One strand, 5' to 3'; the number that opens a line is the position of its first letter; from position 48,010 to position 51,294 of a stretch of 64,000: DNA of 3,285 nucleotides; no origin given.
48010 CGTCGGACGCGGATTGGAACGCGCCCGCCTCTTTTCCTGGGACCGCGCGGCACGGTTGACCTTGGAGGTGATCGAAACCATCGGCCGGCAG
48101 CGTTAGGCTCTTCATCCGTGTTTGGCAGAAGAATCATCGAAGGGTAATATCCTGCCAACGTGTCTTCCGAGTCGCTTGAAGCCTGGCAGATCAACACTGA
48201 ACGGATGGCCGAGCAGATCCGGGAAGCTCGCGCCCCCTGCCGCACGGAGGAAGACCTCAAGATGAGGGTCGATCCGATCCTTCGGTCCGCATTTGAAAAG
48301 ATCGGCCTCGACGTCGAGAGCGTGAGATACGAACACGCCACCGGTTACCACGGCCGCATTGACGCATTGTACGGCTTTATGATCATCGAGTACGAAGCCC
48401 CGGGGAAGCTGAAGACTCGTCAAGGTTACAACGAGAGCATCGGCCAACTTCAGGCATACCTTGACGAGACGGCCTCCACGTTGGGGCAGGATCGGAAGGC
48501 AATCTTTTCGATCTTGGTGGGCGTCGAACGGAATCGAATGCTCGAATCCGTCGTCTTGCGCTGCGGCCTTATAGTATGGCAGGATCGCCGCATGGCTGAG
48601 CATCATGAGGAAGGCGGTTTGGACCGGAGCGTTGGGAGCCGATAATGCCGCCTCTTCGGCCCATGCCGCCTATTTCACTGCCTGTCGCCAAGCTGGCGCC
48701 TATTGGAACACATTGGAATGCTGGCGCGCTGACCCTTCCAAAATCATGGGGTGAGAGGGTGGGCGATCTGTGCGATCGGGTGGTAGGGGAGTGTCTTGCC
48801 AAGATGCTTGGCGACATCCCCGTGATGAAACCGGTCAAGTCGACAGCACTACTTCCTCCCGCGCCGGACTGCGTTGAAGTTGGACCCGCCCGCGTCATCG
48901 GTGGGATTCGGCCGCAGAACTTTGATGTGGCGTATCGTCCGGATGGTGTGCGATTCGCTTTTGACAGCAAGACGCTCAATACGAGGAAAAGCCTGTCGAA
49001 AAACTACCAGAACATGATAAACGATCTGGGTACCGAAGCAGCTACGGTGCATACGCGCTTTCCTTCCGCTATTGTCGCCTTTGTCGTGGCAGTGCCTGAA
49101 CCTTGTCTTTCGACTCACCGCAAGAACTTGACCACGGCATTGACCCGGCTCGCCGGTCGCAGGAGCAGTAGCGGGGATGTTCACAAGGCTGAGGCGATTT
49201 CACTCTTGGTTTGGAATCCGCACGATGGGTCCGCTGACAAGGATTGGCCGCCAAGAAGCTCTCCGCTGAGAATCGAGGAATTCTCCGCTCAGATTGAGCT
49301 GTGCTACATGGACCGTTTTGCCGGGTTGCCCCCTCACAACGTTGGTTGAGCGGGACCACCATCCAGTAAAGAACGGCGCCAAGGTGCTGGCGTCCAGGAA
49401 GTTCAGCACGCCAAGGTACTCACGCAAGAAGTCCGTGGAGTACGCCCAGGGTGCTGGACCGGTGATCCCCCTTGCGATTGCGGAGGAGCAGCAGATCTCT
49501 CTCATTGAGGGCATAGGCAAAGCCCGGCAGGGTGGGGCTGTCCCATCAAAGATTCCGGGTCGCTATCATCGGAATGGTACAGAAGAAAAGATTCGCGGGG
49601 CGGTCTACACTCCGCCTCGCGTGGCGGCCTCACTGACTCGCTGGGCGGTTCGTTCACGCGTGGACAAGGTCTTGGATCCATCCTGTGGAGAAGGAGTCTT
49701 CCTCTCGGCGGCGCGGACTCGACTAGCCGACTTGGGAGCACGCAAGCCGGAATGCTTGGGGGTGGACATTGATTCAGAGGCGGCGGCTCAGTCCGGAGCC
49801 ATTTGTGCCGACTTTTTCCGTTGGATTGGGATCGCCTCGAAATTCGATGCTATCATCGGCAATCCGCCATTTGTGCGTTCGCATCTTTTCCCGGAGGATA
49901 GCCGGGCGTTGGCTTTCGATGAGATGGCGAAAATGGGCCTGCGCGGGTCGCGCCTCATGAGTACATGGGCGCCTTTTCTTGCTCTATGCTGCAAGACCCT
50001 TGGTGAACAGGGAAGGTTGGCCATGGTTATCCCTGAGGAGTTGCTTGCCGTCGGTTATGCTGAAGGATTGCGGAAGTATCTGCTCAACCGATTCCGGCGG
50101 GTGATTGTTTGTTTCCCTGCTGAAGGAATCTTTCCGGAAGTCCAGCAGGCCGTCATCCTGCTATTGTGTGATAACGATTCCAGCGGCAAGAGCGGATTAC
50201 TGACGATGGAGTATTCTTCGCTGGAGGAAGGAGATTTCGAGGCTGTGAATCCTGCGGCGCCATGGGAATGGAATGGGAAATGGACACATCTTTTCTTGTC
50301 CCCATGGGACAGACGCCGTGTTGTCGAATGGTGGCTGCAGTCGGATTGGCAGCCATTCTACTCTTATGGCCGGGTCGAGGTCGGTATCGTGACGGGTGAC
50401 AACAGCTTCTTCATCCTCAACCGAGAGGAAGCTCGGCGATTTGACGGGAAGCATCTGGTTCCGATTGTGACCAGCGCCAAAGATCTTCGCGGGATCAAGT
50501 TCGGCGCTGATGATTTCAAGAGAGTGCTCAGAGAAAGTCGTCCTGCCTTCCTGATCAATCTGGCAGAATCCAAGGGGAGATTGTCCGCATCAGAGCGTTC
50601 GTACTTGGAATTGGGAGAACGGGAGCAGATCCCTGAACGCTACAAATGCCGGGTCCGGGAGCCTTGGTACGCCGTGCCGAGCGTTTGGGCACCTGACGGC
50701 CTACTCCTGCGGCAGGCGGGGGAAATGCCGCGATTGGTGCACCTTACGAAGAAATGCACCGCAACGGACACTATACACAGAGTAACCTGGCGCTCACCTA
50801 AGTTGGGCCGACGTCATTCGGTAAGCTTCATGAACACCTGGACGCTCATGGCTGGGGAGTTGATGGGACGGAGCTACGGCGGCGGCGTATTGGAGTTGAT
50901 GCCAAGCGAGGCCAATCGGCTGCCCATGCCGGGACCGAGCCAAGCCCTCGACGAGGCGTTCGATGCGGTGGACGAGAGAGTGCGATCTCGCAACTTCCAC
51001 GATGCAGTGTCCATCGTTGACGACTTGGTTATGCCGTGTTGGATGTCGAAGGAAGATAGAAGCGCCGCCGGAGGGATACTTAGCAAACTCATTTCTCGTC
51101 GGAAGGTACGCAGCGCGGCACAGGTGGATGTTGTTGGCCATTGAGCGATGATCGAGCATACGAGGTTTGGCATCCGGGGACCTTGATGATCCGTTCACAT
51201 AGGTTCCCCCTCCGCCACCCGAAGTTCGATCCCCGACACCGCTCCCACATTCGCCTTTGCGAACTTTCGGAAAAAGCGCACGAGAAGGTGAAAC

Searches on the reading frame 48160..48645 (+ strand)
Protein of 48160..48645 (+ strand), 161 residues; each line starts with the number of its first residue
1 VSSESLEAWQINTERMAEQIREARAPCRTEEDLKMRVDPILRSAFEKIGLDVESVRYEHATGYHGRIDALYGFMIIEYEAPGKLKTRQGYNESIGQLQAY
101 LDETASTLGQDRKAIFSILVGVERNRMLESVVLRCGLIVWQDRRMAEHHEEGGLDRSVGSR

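Call 4: search_protein_families(library=pfam, proteins=[window:48160-48645:+], max_evalue=1)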
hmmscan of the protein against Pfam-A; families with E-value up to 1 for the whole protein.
window:48160-48645:+ (161 aa): 0 families

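Call 5: search_protein_families(library=padloc, proteins=[window:48160-48645:+], max_evalue=1)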
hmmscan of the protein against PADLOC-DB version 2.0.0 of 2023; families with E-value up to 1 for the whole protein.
window:48160-48645:+ (161 aa): 2 families
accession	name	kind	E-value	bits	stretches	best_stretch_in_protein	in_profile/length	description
PDLC03630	REase_MTase_IIG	-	7.7e-12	41.9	1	17-118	12-114/1100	Type IIG restriction enzyme-methyltransferase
PDLC03580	REase_II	-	2e-06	23.9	1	13-105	13-105/1112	Type II restriction enzyme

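Call 6: search_protein_families(library=ncbifam, proteins=[window:48160-48645:+], max_evalue=1)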
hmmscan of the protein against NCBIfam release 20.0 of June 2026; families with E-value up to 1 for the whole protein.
window:48160-48645:+ (161 aa): 1 family
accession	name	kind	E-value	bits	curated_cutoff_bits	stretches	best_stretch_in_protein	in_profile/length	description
NF009758.0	PRK13261.2-4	equivalog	0.083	12.5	237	1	12-55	85-129/182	urease accessory protein UreE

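Call 7: search_protein_families(library=phrogs, proteins=[window:48160-48645:+], max_evalue=1)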
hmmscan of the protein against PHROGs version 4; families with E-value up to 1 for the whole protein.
window:48160-48645:+ (161 aa): 1 family
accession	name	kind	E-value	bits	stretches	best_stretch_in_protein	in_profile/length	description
phrog_33547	-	unknown function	0.34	10.8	1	7-51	277-321/357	-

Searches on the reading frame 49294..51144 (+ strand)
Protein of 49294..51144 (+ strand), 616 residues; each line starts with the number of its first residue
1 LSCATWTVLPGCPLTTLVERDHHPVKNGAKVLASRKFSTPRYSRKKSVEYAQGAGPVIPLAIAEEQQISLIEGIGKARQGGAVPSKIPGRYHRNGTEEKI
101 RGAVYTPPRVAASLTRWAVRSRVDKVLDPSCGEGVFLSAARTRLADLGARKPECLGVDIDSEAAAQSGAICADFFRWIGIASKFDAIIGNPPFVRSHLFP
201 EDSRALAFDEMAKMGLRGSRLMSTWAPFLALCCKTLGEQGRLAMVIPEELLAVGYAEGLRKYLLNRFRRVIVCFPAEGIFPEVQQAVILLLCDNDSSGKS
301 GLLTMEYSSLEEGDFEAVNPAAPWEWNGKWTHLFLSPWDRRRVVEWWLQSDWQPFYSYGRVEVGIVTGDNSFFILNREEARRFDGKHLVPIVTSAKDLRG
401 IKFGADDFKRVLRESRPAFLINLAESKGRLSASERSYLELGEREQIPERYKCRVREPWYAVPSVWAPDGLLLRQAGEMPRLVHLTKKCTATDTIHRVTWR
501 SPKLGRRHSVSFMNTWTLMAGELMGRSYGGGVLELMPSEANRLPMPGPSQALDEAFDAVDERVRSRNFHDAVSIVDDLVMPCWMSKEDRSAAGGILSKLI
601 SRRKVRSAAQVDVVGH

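Call 4: search_protein_families(library=pfam, proteins=[window:49294-51144:+], max_evalue=1)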
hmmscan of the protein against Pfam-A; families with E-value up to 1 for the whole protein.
window:49294-51144:+ (616 aa): 6 families
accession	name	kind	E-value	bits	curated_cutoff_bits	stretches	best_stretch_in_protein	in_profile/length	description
PF22837.1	M_Eco57I_C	-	6e-28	98.5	27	1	327-543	3-220/283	Type II methyltransferase M.Eco57I, C-terminal domain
PF07669.17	Eco57I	-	1.5e-12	48.4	25.3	1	174-276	65-167/171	Eco57I restriction-modification methylase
PF02384.22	N6_Mtase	-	2.7e-11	43.8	20.4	2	181-296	123-234/311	N-6 DNA Methylase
PF13847.12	Methyltransf_31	-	0.19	11.8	27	1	124-163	5-40/145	Methyltransferase domain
PF13489.12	Methyltransf_23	-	0.2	11.8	27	1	119-167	19-60/164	Methyltransferase domain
PF05175.20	MTS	-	0.33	11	23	0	125-196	34-111/170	Methyltransferase small domain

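Call 5: search_protein_families(library=padloc, proteins=[window:49294-51144:+], max_evalue=1)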
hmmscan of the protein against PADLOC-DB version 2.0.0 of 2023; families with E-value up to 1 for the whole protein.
window:49294-51144:+ (616 aa): 45 families (the best 25 are shown)
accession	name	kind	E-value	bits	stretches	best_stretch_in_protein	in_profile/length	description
PDLC03267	MTase_II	-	1.7e-121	404.8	1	92-606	4-538/539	Type II methyltransferase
PDLC03301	MTase_II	-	2.4e-71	239.1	1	95-607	68-600/604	Type II methyltransferase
PDLC03331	MTase_II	-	1.3e-25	88.1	1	103-461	31-399/541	Type II methyltransferase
PDLC03248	MTase_II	-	1.6e-17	61.5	1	99-289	6-191/521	Type II methyltransferase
PDLC04134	mad2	-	1.9e-17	61.3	1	95-290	264-442/492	mads_2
PDLC03222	MTase_II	-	2.8e-16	57.2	2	94-267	124-309/602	Type II methyltransferase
PDLC03328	MTase_II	-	9e-16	55.5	1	98-407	28-350/587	Type II methyltransferase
PDLC03335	MTase_II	-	2.3e-13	47.7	2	181-293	193-303/607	Type II methyltransferase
PDLC03293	MTase_II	-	6.6e-13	46.2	1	96-294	11-208/427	Type II methyltransferase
PDLC03366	MTase_II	-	1.1e-11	42.2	1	99-294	20-224/568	Type II methyltransferase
PDLC03258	MTase_II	-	3.9e-11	40.7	1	100-264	20-173/366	Type II methyltransferase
PDLC03338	MTase_II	-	1.4e-10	38.6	2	181-289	243-345/604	Type II methyltransferase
PDLC03226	MTase_II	-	2e-09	34.7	1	97-270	12-210/579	Type II methyltransferase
PDLC03719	oMTase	-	2.2e-09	34.8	1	125-265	52-184/387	orphan methyltransferase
PDLC03313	MTase_II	-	4.3e-09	33.4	2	170-268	132-225/563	Type II methyltransferase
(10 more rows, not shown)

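Call 6: search_protein_families(library=ncbifam, proteins=[window:49294-51144:+], max_evalue=1)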
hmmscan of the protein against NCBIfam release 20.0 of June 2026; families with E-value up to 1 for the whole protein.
window:49294-51144:+ (616 aa): 6 families
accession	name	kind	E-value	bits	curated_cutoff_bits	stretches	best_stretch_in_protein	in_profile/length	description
TIGR02987.1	met_A_Alw26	exception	9.4e-07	27.9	353.5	1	228-308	178-258/523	Alw26I/Eco31I/Esp3I family type II restriction adenine-specific DNA-methyltransferase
NF047738.1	antiphage_MADS2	equivalog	2.4e-06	26.1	720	2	183-284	442-554/654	methylation-associated defense system DNA methyltransferase MAD2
TIGR00497.1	hsdM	equivalog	0.015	14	242.75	0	99-138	197-238/515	type I restriction-modification system subunit M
NF033452.1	BREX_1_MTaseX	exception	0.022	12.6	500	1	181-266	505-584/1210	BREX-1 system adenine-specific DNA-methyltransferase PglX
TIGR03534.1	RF_mod_PrmC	equivalog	0.028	13.9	199.1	1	165-197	138-170/253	peptide chain release factor N(5)-glutamine methyltransferase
NF011530.0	PRK14968.1-4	equivalog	0.19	11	243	1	104-196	19-112/202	putative methyltransferase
